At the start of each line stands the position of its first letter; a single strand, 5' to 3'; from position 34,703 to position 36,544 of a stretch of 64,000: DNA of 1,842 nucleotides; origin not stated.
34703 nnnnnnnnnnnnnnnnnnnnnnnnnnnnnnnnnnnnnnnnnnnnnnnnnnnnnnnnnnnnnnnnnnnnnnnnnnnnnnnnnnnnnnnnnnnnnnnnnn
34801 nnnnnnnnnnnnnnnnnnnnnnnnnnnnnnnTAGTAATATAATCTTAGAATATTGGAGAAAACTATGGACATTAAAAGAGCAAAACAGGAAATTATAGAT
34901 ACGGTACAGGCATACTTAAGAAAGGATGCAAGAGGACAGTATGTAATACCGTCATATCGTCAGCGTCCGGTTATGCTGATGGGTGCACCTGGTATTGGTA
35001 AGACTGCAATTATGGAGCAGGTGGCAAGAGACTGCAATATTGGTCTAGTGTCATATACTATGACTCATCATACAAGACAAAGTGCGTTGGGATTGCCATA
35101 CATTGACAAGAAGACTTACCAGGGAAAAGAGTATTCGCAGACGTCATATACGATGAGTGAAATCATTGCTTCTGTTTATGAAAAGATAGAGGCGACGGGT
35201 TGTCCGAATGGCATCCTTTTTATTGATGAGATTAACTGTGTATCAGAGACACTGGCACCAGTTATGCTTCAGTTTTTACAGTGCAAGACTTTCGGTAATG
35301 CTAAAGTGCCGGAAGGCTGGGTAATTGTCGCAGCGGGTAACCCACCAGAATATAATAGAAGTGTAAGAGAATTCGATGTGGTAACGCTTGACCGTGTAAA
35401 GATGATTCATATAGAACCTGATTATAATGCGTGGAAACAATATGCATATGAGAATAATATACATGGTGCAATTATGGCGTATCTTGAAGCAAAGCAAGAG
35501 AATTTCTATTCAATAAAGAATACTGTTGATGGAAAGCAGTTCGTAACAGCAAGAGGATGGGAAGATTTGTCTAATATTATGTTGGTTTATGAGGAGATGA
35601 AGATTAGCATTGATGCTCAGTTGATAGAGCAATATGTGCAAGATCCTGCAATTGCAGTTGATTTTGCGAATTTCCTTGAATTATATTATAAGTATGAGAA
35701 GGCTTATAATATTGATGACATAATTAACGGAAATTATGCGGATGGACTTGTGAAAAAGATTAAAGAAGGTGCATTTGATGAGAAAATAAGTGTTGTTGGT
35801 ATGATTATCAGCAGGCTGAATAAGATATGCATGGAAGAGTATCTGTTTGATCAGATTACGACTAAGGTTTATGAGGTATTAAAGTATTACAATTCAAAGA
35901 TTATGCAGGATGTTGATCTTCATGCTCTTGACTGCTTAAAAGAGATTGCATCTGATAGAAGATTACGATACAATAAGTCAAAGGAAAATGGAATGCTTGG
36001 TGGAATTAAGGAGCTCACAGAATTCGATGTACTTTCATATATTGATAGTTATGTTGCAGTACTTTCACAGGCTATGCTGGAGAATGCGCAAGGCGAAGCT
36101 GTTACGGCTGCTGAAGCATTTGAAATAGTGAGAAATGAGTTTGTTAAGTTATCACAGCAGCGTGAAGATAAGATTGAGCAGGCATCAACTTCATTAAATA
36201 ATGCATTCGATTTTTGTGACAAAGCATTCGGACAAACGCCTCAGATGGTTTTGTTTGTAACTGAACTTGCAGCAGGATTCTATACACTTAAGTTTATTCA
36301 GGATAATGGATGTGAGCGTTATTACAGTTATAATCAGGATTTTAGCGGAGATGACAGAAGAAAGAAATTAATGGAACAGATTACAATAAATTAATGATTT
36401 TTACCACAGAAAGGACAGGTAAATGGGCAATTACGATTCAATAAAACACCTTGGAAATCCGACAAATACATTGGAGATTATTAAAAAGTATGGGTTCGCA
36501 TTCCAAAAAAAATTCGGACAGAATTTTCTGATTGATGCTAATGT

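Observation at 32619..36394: Triad of cytoplasmic LRR protein, HxxxH/VWA (DUF2201-like) protein and MoxR-type AAA+ ATPase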

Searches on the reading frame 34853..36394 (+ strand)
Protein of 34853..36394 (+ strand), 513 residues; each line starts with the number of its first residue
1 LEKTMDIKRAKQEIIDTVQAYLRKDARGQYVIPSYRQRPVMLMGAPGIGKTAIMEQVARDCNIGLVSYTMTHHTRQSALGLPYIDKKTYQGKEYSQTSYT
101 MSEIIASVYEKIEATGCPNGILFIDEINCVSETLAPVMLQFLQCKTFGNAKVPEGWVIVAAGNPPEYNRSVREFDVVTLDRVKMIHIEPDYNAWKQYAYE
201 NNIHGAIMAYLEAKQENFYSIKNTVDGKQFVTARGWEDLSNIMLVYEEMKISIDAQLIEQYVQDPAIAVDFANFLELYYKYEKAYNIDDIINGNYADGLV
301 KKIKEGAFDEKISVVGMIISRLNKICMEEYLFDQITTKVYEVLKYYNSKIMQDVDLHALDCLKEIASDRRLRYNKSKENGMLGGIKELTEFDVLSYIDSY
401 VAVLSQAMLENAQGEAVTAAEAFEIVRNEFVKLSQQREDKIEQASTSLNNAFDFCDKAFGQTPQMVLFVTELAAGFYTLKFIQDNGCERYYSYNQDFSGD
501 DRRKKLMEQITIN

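Call 3: search_protein_families(library=pfam, proteins=[window:34853-36394:+], max_evalue=0.01)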
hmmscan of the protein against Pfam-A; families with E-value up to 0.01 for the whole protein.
window:34853-36394:+ (513 aa): 6 families
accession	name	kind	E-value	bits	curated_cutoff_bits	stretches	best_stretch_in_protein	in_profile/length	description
PF00004.35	AAA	-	4.6e-08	34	21.2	1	40-134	1-73/131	ATPase family associated with various cellular activities (AAA)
PF07728.20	AAA_5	-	3.9e-07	30.6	22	1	39-181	1-138/139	AAA domain (dynein-related subfamily)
PF13401.12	AAA_22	-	2.8e-05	24.9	27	1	36-150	4-110/130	AAA domain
PF13191.12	AAA_16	-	0.00095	20.1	32.6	1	34-77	21-63/167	AAA ATPase domain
PF13173.12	AAA_14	-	0.0036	17.7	27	0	37-132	2-76/129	AAA domain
PF12775.13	AAA_7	-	0.0054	16.7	25.8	0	36-70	32-67/181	P-loop containing dynein motor region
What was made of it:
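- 34865..36394 (+): Gene 3: MoxR-like AAA+ ATPase (509 aa from ATG 34865). Residue numbers in this report follow the 513-aa TTG-start ORF at 34853. Pfam AAA and AAA_5 (call 3).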

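Call 4: search_protein_families(library=ncbifam, proteins=[window:34853-36394:+], max_evalue=0.01)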
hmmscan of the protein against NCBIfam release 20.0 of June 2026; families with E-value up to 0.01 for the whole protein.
window:34853-36394:+ (513 aa): 3 families
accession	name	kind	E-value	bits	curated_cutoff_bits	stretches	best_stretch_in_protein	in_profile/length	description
NF003229.0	PRK04195.1-5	equivalog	0.00048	19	280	1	8-66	23-73/413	replication factor C large subunit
NF003230.0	PRK04195.1-6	equivalog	0.0038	15.9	441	0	33-67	35-69/494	replication factor C large subunit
NF003226.0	PRK04195.1-1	equivalog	0.0052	15.8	588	0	36-68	39-71/405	replication factor C large subunit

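Call 5: search_protein_families(library=padloc, proteins=[window:34853-36394:+], max_evalue=0.01)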
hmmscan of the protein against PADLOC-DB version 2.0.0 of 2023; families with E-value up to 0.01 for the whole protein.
window:34853-36394:+ (513 aa): 3 families
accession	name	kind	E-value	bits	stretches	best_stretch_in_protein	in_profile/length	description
PDLC04232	IetA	-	0.0037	14.7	1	36-66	116-145/330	-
PDLC02196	IetA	-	0.0082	13.6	0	11-66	98-151/374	-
PDLC01994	RtcR_PspF1--CARF_AAA_HTH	-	0.0098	13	0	38-59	182-203/468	-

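Call 8: find_homologous_proteins(query=window:34853-36394:+)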
Query window:34853-36394:+ (513 aa): 8000 proteins with E <= 0.001 among 8000 candidates; the best 120 are listed.
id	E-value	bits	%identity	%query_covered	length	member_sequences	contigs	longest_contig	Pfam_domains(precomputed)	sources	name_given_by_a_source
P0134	0.0e+0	1145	100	99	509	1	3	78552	PF00004.36,PF07728.21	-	-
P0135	1.0e-204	699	62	99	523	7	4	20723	PF00004.36,PF13401.13,PF07728.21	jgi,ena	-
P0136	7.1e-200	683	60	99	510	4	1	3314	PF00004.36,PF13401.13,PF07728.21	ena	-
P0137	2.4e-199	681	60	99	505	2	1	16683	PF00004.36,PF13401.13,PF07728.21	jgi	-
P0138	3.5e-199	681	59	99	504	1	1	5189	PF00004.36,PF13401.13,PF07728.21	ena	-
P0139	3.0e-198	678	60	99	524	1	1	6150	PF00004.36,PF13401.13,PF07728.21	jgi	-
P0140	6.5e-198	677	61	99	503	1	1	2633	PF00004.36,PF07728.21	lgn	-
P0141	1.6e-196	672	59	99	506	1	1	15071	PF00004.36,PF13401.13,PF07728.21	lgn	-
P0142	9.0e-196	670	59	99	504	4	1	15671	PF00004.36,PF13401.13,PF07728.21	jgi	-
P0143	3.5e-188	645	60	97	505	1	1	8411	PF20030.6,PF00004.36,PF13401.13,PF07728.21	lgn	-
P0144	7.7e-179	614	56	96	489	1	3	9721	PF00004.36,PF13401.13,PF07728.21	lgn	-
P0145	1.3e-178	613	57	99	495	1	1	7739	PF00004.36,PF13401.13,PF07728.21,PF13191.13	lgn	-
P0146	1.9e-178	612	56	96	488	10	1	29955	PF00004.36,PF07728.21,PF13191.13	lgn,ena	-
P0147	3.5e-178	612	56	96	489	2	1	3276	PF00004.36,PF13401.13,PF07728.21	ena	-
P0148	1.8e-177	609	55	96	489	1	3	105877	PF00004.36,PF13401.13,PF07728.21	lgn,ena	-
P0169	9.1e-173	594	54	96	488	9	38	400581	PF00004.36,PF07728.21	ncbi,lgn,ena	-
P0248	1.3e-167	577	52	99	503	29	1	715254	PF00004.36,PF13401.13,PF07728.21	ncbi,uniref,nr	ncbi:AAA family ATPase [Mediterraneibacter sp. NSJ-55]|uniref:AAA family ATPase n=1 Tax=Mediterranei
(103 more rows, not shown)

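Call 10: find_encoding_contigs(protein=P0248, flank=8000, max_places=2)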
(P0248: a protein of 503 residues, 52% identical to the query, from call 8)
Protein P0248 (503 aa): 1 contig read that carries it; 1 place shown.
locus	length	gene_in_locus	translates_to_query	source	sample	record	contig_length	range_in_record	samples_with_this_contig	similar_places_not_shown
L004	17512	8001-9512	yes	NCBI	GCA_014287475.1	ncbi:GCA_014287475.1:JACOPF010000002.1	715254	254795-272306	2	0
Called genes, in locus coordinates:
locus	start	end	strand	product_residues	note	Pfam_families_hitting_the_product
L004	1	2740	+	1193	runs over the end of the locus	PF00005:ABC_tran, PF13304:AAA_21 (faint), PF02687:FtsX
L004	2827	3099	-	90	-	-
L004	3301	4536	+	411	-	PF00817:IMS, PF21999:IMS_HHH_1 (faint), PF11799:IMS_C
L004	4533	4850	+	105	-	-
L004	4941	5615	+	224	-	PF00149:Metallophos, PF06874:FBPase_2 (weak), PF12850:Metallophos_2 (weak)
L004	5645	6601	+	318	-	PF13306:LRR_5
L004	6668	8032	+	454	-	PF13203:DUF2201_N (weak), PF09967:DUF2201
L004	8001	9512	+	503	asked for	PF13401:AAA_22 (faint), PF00004:AAA (weak), PF07728:AAA_5 (weak)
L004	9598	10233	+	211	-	PF02589:LUD_dom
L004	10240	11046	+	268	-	PF04203:Sortase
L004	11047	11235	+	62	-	PF06107:DUF951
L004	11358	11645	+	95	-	PF01250:Ribosomal_S6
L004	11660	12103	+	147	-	PF00436:SSB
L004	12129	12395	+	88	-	PF01084:Ribosomal_S18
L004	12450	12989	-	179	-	PF00149:Metallophos (faint), PF12850:Metallophos_2 (weak)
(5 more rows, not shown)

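Call 18: search_solved_structures(query=window:34853-36394:+, max_evalue=0.01)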
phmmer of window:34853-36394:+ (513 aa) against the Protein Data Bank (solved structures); distinct sequences matched with E-value up to 0.01: 0.

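Call 31: search_solved_structures(query=A3, max_evalue=10)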
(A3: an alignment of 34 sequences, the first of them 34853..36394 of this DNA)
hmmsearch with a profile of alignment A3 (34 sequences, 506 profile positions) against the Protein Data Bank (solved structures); distinct sequences matched with E-value up to 10: 254 (the best 60 are shown).
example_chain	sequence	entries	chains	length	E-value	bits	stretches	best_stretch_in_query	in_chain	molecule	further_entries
9lgo_F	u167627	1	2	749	1.5e-05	27.3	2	34-63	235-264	ATPase family gene 2 protein homolog B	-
8rhn_O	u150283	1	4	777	1.7e-05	27.2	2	34-63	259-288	ATPase family gene 2 protein homolog B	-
7w42_A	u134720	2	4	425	0.00029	23.1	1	7-77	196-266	Uncharacterized ATPase YjoB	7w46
7wub_D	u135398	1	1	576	0.00042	22.5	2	34-63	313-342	Transitional endoplasmic reticulum ATPase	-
7wub_C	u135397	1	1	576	0.00042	22.5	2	34-63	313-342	Transitional endoplasmic reticulum ATPase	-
6mck_A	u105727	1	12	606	0.00048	22.4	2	34-63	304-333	Transitional endoplasmic reticulum ATPase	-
5vc7_A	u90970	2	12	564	0.00051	22.3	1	5-63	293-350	VCP-like ATPase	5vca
6chs_H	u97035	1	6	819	0.0008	21.6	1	6-63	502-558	Putative cell division control protein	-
7rlj_A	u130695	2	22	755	0.00084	21.6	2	34-63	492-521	Transitional endoplasmic reticulum ATPase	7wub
8yka_A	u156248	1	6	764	0.00086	21.5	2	34-63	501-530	Transitional endoplasmic reticulum ATPase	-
6or5_A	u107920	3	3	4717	0.00087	21.5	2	34-67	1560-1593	Midasin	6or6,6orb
5c18_A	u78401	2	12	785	0.00092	21.4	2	34-63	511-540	Transitional endoplasmic reticulum ATPase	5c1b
7y4w_A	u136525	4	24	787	0.00092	21.4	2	34-63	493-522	Transitional endoplasmic reticulum ATPase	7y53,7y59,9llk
8r0e_A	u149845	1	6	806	0.00093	21.4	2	34-63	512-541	Transitional endoplasmic reticulum ATPase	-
7bp8_A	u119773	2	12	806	0.00097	21.3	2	34-63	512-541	Transitional endoplasmic reticulum ATPase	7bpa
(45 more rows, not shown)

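Call 33: search_dna_similar(query=window:34853-36394:+, collection=plasmids, mode=protein, max_rows=15)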
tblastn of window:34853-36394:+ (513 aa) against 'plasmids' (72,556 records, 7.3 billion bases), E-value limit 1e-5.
Records with a match: 53; places in all: 55; records where one place covers at least 80% of the query: 0.
Best place of each record, by identity: <60% 53.
By first word of the organism name: Burkholderia 7; Streptomyces 5; Synechocystis 5; Variovorax 4; Caballeronia 4; Paraburkholderia 3; Arcobacter 3; Ralstonia 3; Cupriavidus 2; Rhodovastum 2; and 14 more.
By predicted mobility (MOB-suite, as given by PLSDB): non-mobilizable 34; mobilizable 12; conjugative 7.
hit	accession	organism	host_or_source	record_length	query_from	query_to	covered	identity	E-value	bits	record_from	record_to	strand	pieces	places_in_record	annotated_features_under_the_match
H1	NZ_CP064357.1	Miltoncostaea oceani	pure culture,marine sediment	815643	29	309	55%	23.7%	2e-9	69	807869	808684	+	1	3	AAA family ATPase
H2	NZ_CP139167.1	Robbsia andropogonis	Areca catechu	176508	2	278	54%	23.8%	2e-10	71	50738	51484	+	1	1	ATP-binding protein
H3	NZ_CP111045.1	Chondrinema litorale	Seaweed,red alga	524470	36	293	50%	25.1%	3e-9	68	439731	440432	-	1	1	AAA family ATPase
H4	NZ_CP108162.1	Streptomyces sp. NBC_00158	-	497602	38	294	50%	24.6%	1e-14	84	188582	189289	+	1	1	MoxR family ATPase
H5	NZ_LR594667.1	Variovorax sp. SRS16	linuron-contaminated soil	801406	2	291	57%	21.6%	3e-9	67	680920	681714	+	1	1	ATP-binding protein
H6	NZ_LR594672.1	Variovorax sp. PBL-E5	linuron-contaminated soil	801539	2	291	57%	21.6%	3e-9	67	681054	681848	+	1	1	ATP-binding protein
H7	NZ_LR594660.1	Variovorax sp. PBL-H6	linuron-contaminated soil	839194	2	291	57%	21.6%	3e-9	67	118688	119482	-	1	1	ATP-binding protein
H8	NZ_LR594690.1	Variovorax sp. WDL1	linuron-contaminated soil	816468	2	291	57%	21.3%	2e-9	68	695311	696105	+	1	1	ATP-binding protein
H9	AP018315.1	Sphaerospermopsis kisseleviana NIES-73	-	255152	38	293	50%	23.4%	3e-15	87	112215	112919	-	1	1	hypothetical protein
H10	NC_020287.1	Synechocystis sp. PCC 6803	-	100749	40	278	47%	25.1%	4e-14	83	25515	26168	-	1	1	MoxR family ATPase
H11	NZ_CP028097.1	Synechocystis sp. IPPAS B-1465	axenic culture,Synechocystis sp. GT-L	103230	40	278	47%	25.1%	4e-14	83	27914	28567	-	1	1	MoxR family ATPase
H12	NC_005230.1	Synechocystis sp. PCC 6803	-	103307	40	278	47%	25.1%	4e-14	83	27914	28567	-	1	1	MoxR family ATPase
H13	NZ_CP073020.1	Synechocystis sp. PCC 6803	cell culture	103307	40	278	47%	25.1%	4e-14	83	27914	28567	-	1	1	MoxR family ATPase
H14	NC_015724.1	Cupriavidus necator N-1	soil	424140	39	310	53%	22.0%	3e-9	68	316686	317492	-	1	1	ATP-binding protein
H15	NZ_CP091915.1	Nostoc sp. UHCC 0870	cell culture,Brackish water, ...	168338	38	293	50%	23.0%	1e-15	88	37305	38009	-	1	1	MoxR family ATPase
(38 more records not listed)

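Call 44: predict_structure(alignment_id=A3)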
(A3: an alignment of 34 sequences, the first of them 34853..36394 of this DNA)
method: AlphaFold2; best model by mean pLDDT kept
length: 513 residues; sequences in the alignment: 34
mean_pLDDT: 80.9   pTM: 0.76
mean pLDDT of the five models: 80.9, 80.8, 79.5, 78.0, 77.1
residues with pLDDT >= 90: 212; 70-90: 183; 50-70: 70; < 50: 48
segments of 3 or more residues with pLDDT < 50: 1-3, 72-84, 88-90, 92-100, 131-134, 169-183
pLDDT, mean of each block of 10 residues (from residue 1): 66 93 87 82 81 93 87 45 46 43 66 87 75 52 66 85 61 35 61 88 89 89 76 89 92 89 91 91 90 92 89 91 94 95 93 79 94 84 84 95 89 71 94 95 96 94 89 88 91 75 62 52
secondary structure, 60 per line:
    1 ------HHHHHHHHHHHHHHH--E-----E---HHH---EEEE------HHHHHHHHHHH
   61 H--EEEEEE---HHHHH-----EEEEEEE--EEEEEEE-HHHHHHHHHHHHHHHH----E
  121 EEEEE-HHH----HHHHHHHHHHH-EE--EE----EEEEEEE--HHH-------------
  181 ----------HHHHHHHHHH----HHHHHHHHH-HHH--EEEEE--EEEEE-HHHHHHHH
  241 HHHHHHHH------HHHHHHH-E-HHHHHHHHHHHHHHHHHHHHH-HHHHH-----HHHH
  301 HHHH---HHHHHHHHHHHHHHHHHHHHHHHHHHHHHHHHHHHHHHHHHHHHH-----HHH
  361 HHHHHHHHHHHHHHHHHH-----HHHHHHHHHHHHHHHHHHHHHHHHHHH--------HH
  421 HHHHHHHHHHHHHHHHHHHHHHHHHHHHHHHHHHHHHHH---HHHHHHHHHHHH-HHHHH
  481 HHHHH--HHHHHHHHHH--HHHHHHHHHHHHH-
elements in order: H7-21 E40-43 H50-61 E64-69 H73-77 E83-89 E92-98 H100-115 E120-125 H134-144 E156-162 H191-200 H205-213 E220-224 E227-231 H233-248 H255-261 H265-285 H287-291 H297-304 H308-352 H358-378 H384-410 H419-459 H463-474 H476-485 H488-497 H500-512
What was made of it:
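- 35063..35152 (+): Insert between strand 2 and helix 2 (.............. plus a beta-hairpin), taken as a helix-2 insert. Part of it is invariant. Strands 83-89 and 92-98 in the model, at low pLDDT (call 44).
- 35738..36391 (+): All-helical C-terminal extension (about 215 aa) absent from phage and plasmid relatives. Long helices 308-352, 358-378, 384-410 and 419-459 at high pLDDT (call 44).
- On MoxR-type (AAA_5/AAA_3, helix-2-insert clade) AAA+ ATPases: The model has a hairpin insert at aa 83-98 and short strands after helix 3, but these regions have pLDDT below 50 (call 44)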

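Call 48: fold_search(model_id=the predicted structure, library=pdb)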
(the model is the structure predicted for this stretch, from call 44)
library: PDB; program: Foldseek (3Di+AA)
matches with E <= 10: 720; with E <= 0.001: 6
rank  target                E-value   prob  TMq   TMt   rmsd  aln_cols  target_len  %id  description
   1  9qh8_A                3.2e-04  1.00  0.18  0.33  15.5       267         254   14  reduced NorQ-NorD VWA domain complex from Paracoccus denitrificans (released 2026-03-25)
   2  9qh6_F                3.2e-04  1.00  0.18  0.32  16.4       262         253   18  NorQ in complex with NorD VWA domain from Paracoccus denitrificans (released 2026-03-25)
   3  9qh4_A                3.8e-04  1.00  0.18  0.32  15.7       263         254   14  NorQ hexamer from Paracoccus denitrificans (released 2026-03-25)
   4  9cc1_F                5.0e-04  1.00  0.18  0.18  16.8       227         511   15  Human Mitochondrial LONP1 Idle State bound to substrate and 6 ADP (released 2025-04-30)
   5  9qh8_F                5.2e-04  1.00  0.18  0.32  16.2       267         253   15  reduced NorQ-NorD VWA domain complex from Paracoccus denitrificans (released 2026-03-25)
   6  9qh8_C                6.5e-04  1.00  0.18  0.32  15.4       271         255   14  reduced NorQ-NorD VWA domain complex from Paracoccus denitrificans (released 2026-03-25)
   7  3vkh_B                1.0e-03  0.93  0.18  0.04  42.9       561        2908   13  X-ray structure of a functional full-length dynein motor domain (released 2012-03-14)
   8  6l1q_A                1.1e-03  1.00  0.19  0.33  15.4       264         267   16  Crystal structure of AfCbbQ2, a MoxR AAA+-ATPase and CbbQO-type Rubisco activase from Acidithiobacillus ferrooxidans (released 2019-12-18)
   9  9qh7_E                1.4e-03  1.00  0.19  0.35  15.9       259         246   14  NorQ in complex with NorD VWA domain steep staircase subset 1 from Paracoccus denitrificans (released 2026-03-25)
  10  9qhg_E                1.5e-03  1.00  0.17  0.31  14.8       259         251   12  NorQD complex state 4 from Jhaorihella thermophila (released 2026-03-25)
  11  9cc0_F                1.5e-03  1.00  0.18  0.18  17.6       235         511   15  Human Mitochondrial LONP1 Degrading Casein, ATP-bound closed form (released 2024-08-07)
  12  9qhd_A                2.2e-03  1.00  0.18  0.33  14.3       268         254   13  NorQD complex state 1 from Jhaorihella thermophila (released 2026-03-25)
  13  2rko                  2.2e-03  1.00  0.19  0.32  21.7       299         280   14  Crystal Structure of the Vps4p-dimer (released 2008-02-26)
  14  2qp9                  2.2e-03  1.00  0.19  0.31  20.6       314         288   15  Crystal Structure of S.cerevisiae Vps4 (released 2007-10-09)
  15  7uiv_F                2.3e-03  1.00  0.22  0.20  18.9       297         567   13  ClpAP complex bound to ClpS N-terminal extension, class IIa (released 2022-11-09)
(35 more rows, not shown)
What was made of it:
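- On MoxR-type (AAA_5/AAA_3, helix-2-insert clade) AAA+ ATPases: NorQ and CbbQ are top at E about 3e-4, with Lon, Vps4 and ClpA close behind (call 48).
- Closest known: NorQ/NorD and CbbQ/CbbO. Same: Best solved-structure fold matches for the ATPase (call 48).
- The best PDB folds are NorQ in the NorQ-NorD VWA complex and CbbQ (call 48).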

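Call 63: search_protein_families(library=phrogs, proteins=[window:34853-36394:+], max_evalue=0.001)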
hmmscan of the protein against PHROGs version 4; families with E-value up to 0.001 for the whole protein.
window:34853-36394:+ (513 aa): 7 families
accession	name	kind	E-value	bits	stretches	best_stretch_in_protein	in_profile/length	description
phrog_1297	-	other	5.3e-44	151.7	1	36-296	24-277/356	ATPase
phrog_16335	-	other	3.8e-06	27.3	1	18-188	7-168/267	ATPase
phrog_249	-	moron, auxiliary metabolic gene and host takeover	7.1e-06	26.6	1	31-77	121-167/380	porphyrin biosynthesis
phrog_16448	-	other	0.00011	21.7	1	39-217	451-621/680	ATPase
phrog_168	-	DNA, RNA and nucleotide metabolism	0.00022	22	0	34-76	39-78/314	clamp loader of DNA polymerase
phrog_4339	-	unknown function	0.00045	20.4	0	40-74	54-88/552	-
phrog_4871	-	other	0.00074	19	0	34-128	210-294/764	ATP-dependent protease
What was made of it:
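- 34865..36394 (+): PHROG phrog_1297 E=5.3e-44 (call 63).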

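Call 66: search_dna_similar(query=window:34853-36394:+, collection=phages, mode=protein, max_rows=25, rows=spread)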
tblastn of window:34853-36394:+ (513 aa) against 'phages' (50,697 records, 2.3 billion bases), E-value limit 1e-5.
Records with a match: 534; places in all: 534; records where one place covers at least 80% of the query: 8.
Best place of each record, by identity: <60% 534.
By first word of the organism name: Escherichia 130; Pseudomonas 104; Vibrio 41; Klebsiella 33; Salmonella 24; Erwinia 20; Cronobacter 17; Campylobacter 16; Pectobacterium 15; Aeromonas 14; and 34 more.
By host as written in the record: - 66; Escherichia coli 46; Pseudomonas aeruginosa 38; Pseudomonas aeruginosa PAO1 16; Klebsiella pneumoniae 15; Campylobacter jejuni 15; Escherichia coli K-12 14; Cronobacter sakazakii 13; and 143 more.
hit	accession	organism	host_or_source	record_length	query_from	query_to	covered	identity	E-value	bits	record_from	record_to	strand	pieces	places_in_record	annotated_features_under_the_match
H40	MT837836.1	Bacteriophage sp.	human fecal samples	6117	3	510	99%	53.0%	1e-174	545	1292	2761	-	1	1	record has no annotation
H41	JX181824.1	Salmonella phage SSE121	Baltimore Harbor water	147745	36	345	60%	24.4%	4e-11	72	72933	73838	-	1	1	hypothetical protein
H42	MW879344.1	Erwinia phage pEa_SNUABM_49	Erwinia amylovora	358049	40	297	50%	25.6%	1e-7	61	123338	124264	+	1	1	hypothetical protein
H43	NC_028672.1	Cronobacter phage PBES 02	Cronobacter sp.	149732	42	293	49%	25.7%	2e-8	63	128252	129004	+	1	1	ATPase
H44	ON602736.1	Klebsiella phage VLCpiM5a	Klebsiella pneumoniae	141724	36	297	51%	24.6%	5e-9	65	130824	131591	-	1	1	ATPase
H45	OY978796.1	Klebsiella phage vB_Kpn_K45PH128C2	-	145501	36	297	51%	24.3%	4e-9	66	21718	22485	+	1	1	unknown function (x2) | ATP-dependent DNA ligase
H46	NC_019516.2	Cyanophage S-TIM5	Parasynechococcus marenigrum WH 8102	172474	40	244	40%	29.8%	4e-20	100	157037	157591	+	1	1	ATPase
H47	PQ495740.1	Aeromonas phage PhAER-3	Aeromonas sp.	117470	39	252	42%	26.6%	9e-12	74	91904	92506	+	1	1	hypothetical protein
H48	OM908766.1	Salmonella phage S5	Salmonella sp.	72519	41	262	43%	25.2%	5e-11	72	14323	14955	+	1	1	none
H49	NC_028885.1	Pseudomonas phage DL64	Pseudomonas aeruginosa PAO1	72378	41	280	47%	23.0%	1e-11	74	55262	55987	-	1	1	ATPase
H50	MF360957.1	Bacillus phage PBS1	Bacillus subtilis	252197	41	248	41%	26.5%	3e-13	79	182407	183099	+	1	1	213: transcription factor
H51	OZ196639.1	Vibrio phage D518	Seawater and oysters mix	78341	41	278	46%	23.1%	1e-6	57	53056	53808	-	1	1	ATPase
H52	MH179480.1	Pseudomonas phage 98PfluR60PP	Pseudomonas fluorescens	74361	41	274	46%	23.2%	7e-13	77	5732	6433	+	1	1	hypothetical protein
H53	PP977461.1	Pseudomonas phage vB_PaeP_4050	Pseudomonas aeruginosa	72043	41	280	47%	22.6%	6e-11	71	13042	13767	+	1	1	record has no annotation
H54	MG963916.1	Escherichia phage PDX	Escherichia coli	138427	36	252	42%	23.9%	4e-8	62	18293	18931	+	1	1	none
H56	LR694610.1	Escherichia phage rV5_ev168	-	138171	36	252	42%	23.0%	4e-8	62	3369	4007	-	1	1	MoxR ATPase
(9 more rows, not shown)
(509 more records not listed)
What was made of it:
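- On MoxR-type (AAA_5/AAA_3, helix-2-insert clade) AAA+ ATPases: Distant tblastn hits are annotated MoxR (calls 33, 66).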

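Call 83: search_protein_families(library=padloc, alignment_id=A8, max_evalue=0.00001)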
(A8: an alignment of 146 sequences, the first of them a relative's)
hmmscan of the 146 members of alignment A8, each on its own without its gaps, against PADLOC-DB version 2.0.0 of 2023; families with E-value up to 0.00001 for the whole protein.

A. member 1, L004:4920-5615:+ (231 aa): 0 families

B. families by the number of members that match (of 146 scanned): 49 families (the first 25 are shown)
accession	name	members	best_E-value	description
PDLC04134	mad2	3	7.6e-56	mads_2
PDLC03854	LmuA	2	5.4e-20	-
PDLC03805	RTasMBL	2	4.9e-18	DRT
PDLC04676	PDC-M48B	2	2e-12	-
PDLC02158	Avs1a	2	4.3e-12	-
PDLC04673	PDC-M48B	2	8.8e-09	-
PDLC03022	MTase_I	1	1.5e-166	Type I methyltransferase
PDLC03027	MTase_I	1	3.2e-108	Type I methyltransferase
PDLC03031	MTase_I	1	1.1e-101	Type I methyltransferase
PDLC01995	RtcR_PspF2--CARF_AAA_HTH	1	8.6e-93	-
PDLC03020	MTase_I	1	6.6e-86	Type I methyltransferase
PDLC03032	MTase_I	1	8e-83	Type I methyltransferase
PDLC03038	MTase_I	1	2.8e-56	Type I methyltransferase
PDLC03039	MTase_I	1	6.9e-56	Type I methyltransferase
PDLC03028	MTase_I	1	2.9e-55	Type I methyltransferase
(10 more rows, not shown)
